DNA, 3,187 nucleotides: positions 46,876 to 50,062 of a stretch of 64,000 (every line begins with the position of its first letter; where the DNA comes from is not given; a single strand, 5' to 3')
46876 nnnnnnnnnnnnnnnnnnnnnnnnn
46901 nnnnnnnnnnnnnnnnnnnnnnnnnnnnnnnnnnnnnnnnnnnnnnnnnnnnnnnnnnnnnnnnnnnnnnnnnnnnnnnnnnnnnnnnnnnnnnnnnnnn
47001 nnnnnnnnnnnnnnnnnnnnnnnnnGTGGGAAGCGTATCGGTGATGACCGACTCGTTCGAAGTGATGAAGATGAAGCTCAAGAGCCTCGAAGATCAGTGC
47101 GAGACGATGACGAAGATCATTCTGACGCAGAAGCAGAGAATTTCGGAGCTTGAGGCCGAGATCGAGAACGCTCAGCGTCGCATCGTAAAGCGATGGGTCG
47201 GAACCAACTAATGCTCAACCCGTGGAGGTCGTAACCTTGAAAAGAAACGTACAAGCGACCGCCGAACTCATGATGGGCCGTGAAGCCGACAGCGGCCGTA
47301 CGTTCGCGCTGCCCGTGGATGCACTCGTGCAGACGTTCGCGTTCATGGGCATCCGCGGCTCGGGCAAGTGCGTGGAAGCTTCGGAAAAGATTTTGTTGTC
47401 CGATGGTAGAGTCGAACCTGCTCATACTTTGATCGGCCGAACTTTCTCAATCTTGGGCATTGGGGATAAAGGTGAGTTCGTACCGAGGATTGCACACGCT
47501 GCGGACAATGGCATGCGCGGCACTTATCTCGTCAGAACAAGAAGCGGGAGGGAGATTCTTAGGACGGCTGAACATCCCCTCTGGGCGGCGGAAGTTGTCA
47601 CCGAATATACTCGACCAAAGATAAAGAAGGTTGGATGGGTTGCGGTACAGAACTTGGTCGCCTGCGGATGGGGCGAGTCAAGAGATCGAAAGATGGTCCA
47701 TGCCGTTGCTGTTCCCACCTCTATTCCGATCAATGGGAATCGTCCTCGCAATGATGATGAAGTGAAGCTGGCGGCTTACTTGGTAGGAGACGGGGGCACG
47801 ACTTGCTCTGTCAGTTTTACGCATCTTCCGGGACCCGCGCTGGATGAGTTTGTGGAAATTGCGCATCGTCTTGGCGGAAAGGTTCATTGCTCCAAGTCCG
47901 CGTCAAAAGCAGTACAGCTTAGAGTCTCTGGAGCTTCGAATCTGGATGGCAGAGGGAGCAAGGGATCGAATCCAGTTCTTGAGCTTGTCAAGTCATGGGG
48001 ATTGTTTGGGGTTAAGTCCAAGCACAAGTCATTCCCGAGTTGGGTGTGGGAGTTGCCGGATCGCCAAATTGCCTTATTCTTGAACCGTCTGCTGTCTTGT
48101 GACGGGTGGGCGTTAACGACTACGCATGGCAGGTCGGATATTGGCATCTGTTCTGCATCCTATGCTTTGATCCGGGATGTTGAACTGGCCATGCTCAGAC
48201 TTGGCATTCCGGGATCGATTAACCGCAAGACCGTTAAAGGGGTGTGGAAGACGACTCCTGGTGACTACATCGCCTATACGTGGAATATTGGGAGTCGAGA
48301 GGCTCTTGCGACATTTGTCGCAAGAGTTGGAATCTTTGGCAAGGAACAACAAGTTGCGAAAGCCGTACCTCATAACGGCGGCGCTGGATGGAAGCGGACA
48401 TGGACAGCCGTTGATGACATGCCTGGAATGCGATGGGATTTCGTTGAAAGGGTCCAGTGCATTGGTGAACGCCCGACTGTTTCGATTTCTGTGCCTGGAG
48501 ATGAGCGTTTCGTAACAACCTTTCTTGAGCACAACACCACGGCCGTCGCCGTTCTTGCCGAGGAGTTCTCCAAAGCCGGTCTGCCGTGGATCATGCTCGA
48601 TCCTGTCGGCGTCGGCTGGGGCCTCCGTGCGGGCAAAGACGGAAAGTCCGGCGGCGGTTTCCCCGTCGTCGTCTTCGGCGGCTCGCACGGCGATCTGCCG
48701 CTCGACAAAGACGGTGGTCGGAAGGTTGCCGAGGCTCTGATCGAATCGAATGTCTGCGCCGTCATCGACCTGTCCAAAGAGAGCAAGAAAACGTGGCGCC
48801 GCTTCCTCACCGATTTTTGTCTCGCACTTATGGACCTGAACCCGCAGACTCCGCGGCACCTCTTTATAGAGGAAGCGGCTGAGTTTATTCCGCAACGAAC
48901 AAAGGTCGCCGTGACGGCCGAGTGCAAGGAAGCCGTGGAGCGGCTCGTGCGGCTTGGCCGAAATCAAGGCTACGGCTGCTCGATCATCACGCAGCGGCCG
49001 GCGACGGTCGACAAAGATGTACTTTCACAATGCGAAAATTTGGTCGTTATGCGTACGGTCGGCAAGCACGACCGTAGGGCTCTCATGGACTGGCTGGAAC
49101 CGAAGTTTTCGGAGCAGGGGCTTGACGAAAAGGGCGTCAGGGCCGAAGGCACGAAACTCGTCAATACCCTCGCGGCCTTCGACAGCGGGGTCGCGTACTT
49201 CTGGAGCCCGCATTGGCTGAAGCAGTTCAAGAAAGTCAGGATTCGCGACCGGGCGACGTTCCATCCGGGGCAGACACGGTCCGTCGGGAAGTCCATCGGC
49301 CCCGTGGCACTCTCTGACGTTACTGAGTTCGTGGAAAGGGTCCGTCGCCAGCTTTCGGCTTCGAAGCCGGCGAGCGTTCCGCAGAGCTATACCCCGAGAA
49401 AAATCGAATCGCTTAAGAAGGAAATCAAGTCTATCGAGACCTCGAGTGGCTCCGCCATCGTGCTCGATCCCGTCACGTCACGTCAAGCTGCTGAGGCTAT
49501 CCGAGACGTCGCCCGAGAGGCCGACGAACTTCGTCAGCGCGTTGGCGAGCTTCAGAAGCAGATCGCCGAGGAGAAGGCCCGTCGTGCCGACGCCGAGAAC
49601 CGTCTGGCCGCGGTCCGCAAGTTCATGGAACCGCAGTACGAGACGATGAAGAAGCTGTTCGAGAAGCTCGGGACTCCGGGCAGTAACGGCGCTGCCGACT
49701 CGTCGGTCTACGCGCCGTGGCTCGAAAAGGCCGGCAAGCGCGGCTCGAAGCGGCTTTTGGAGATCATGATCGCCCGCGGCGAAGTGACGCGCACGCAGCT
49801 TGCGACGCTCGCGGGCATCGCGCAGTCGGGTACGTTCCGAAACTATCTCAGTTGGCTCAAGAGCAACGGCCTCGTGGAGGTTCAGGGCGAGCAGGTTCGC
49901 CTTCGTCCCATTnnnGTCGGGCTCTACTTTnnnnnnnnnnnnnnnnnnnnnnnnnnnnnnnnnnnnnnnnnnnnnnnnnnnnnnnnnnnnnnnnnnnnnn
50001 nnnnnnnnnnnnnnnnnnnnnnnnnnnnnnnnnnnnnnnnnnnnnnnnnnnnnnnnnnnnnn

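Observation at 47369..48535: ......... intein splitting the Walker A lysine from the downstream TT of a HerA/FtsK-like ATPase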

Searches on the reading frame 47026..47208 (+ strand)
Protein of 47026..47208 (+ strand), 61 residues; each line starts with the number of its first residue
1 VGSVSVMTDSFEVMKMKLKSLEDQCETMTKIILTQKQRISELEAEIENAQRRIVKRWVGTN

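Call 54: search_protein_families(library=pfam, proteins=[window:47026-47208:+], max_evalue=0.001)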
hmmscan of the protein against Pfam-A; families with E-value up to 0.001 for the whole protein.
window:47026-47208:+ (61 aa): 1 family
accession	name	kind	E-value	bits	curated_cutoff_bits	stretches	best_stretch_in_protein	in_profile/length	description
PF04977.20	DivIC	-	0.00091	19.4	28.9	1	15-50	16-51/80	Septum formation initiator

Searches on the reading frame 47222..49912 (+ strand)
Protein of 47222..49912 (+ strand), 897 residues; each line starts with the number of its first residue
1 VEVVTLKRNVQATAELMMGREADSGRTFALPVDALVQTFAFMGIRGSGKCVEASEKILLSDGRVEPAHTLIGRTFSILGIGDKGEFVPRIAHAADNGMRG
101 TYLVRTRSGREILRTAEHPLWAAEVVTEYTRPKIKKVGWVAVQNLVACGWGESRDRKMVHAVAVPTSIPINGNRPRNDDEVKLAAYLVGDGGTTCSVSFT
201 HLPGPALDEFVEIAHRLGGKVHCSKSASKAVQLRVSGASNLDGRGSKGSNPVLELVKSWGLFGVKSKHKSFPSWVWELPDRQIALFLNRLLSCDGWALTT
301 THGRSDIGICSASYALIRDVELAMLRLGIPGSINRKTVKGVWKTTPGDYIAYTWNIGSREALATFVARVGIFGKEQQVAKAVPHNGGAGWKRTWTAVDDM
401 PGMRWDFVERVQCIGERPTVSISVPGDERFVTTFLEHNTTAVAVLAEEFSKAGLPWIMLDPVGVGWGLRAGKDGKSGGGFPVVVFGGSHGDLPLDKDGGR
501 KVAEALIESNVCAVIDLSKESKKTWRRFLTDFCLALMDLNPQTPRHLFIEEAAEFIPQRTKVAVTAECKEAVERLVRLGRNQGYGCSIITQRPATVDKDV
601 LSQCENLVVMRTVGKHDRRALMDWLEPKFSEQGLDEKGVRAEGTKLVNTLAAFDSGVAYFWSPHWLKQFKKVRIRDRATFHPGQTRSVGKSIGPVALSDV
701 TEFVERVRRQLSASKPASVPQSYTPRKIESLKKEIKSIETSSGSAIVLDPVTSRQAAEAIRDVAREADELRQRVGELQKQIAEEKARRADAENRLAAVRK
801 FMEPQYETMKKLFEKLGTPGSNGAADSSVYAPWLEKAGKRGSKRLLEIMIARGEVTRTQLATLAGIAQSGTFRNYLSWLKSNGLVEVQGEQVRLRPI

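Call 4: search_protein_families(library=pfam, proteins=[window:47222-49912:+], max_evalue=1)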
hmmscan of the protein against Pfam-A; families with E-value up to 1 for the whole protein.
window:47222-49912:+ (897 aa): 11 families
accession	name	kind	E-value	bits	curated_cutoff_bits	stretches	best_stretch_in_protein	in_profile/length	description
PF14528.11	LAGLIDADG_3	-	2.4e-09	37.7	22.5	1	282-370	2-82/82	LAGLIDADG-like domain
PF05872.18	HerA_C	-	0.00048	19.3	22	1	569-608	278-317/502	Helicase HerA-like C-terminal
PF21773.2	ODAD1_CC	-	0.053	13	27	1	763-817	221-275/287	ODAD1 central coiled coil region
PF19111.5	DUF5798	-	0.085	13.5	27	1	756-817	6-67/89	Family of unknown function (DUF5798)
PF11932.13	DUF3450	-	0.1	12.3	32.6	1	725-816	18-109/241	Protein of unknown function (DUF3450)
PF24922.1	ACBP4_C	-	0.12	13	31.2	1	727-811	4-83/105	Acyl-CoA-binding domain-containing protein 4-6, C-terminal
PF14890.11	Intein_splicing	-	0.17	12.2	35.8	1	82-432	30-148/155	Intein splicing domain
PF06818.20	Fez1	-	0.25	12.2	34.4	1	722-799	83-163/199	Fez1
PF00038.26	Filament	-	0.59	10.1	40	0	755-814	207-266/313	Intermediate filament protein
PF13600.11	DUF4140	-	0.78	10.7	27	0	741-797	43-97/98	N-terminal domain of unknown function (DUF4140)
PF10473.14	CENP-F_leu_zip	-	0.92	10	34.5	1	754-814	6-69/140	Leucine-rich repeats of kinetochore protein Cenp-F/LEK1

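Call 5: search_protein_families(library=ncbifam, proteins=[window:47222-49912:+], max_evalue=1)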
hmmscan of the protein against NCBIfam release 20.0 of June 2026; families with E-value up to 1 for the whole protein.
window:47222-49912:+ (897 aa): 19 families
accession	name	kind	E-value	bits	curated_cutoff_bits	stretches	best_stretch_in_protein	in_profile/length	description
NF005852.0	PRK07773.1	equivalog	2.9e-27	95.4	780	1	44-382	393-707/886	replicative DNA helicase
NF042943.1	HerA_antiphage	equivalog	1.2e-09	37.3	800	1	543-623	433-513/566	anti-phage-associated helicase HerA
NF042944.1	HerA_antiphage_2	equivalog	4.6e-09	35.6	850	1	540-618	424-501/576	anti-phage-associated helicase HerA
NF040819.1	helicase_HerA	equivalog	3.1e-08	32.6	970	1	544-621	403-476/561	DNA double-strand break repair helicase HerA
NF040937.1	HerA_Thermprot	equivalog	1.1e-06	27.4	800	1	548-623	354-425/487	DNA double-strand break repair helicase HerA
NF007072.0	PRK09519.1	equivalog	6.9e-06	24.7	1024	1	146-333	328-511/790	intein-containing recombinase RecA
TIGR01445.1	intein_Nterm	domain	1.4e-05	26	24.5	1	50-120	1-81/83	intein N-terminal splicing region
NF038098.1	GyrA_w_intein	exception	8.8e-05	20.6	1850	1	97-377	170-419/1232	intein-containing DNA gyrase subunit A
NF033849.1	ser_rich_anae_1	subfamily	0.00094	16.6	650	1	541-622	1015-1100/1163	serine-rich protein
NF006207.0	PRK08332.1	equivalog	0.0063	13.7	2400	1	264-348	1078-1158/1684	vitamin B12-dependent ribonucleotide reductase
NF011303.0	PRK14715.1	equivalog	0.0082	13.2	1585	1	263-332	1194-1261/1627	DNA-directed DNA polymerase II large subunit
NF011418.0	PRK14845.1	equivalog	0.0084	13.9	756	1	145-376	113-304/1049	translation initiation factor IF-2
NF045487.1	ASRP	equivalog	0.034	12.7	300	1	727-800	384-450/593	archaea-specific SMC-related protein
NF033542.1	transpos_IS110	equivalog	0.043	12.9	140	1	703-795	140-222/343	IS110 family RNA-guided transposase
NF052504.1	sll1863_fam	domain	0.085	13.1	35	1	776-815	37-76/93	sll1863 family stress response protein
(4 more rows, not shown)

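Call 75: find_homologous_proteins(query=window:47222-49912:+, max_evalue=1e-20)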
Query window:47222-49912:+ (897 aa): 67 proteins with E <= 1e-20 among 8000 candidates.
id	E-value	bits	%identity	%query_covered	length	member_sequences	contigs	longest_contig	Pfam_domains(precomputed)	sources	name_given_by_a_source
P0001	0.0e+0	2010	100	98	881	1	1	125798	PF14528.12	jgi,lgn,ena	-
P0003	9.1e-168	578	56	51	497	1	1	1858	PF01935.24,PF05872.19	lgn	-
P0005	3.8e-164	566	54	52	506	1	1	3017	-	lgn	-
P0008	9.6e-155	535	54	51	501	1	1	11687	PF01935.24,PF05872.19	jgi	jgi:uncharacterized protein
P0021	2.9e-149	517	52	50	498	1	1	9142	-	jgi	-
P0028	3.5e-147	510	50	50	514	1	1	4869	-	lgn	-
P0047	2.8e-138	480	49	52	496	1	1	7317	PF20432.5,PF05872.19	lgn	-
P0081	2.4e-129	451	46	52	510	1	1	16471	PF05872.19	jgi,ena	-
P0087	3.3e-128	447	48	51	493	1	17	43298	PF01935.24,PF05872.19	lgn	-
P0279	6.2e-123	430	69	20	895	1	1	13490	PF14890.12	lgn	-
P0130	4.9e-84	301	42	44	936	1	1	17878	PF14528.12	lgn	-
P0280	2.9e-81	292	41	45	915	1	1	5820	PF14528.12,PF14890.12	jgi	jgi:intein/homing endonuclease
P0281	3.8e-70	255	38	45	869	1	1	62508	PF14528.12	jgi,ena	-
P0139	5.7e-69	251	39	45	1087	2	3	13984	PF14528.12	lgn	-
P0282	7.0e-69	251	48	30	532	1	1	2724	PF01935.24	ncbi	-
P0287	4.8e-54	202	24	86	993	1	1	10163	PF14528.12,PF14890.12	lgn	-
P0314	9.5e-29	118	29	38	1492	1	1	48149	PF01935.24,PF05872.19,PF14528.12,PF14890.12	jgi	jgi:intein/homing endonuclease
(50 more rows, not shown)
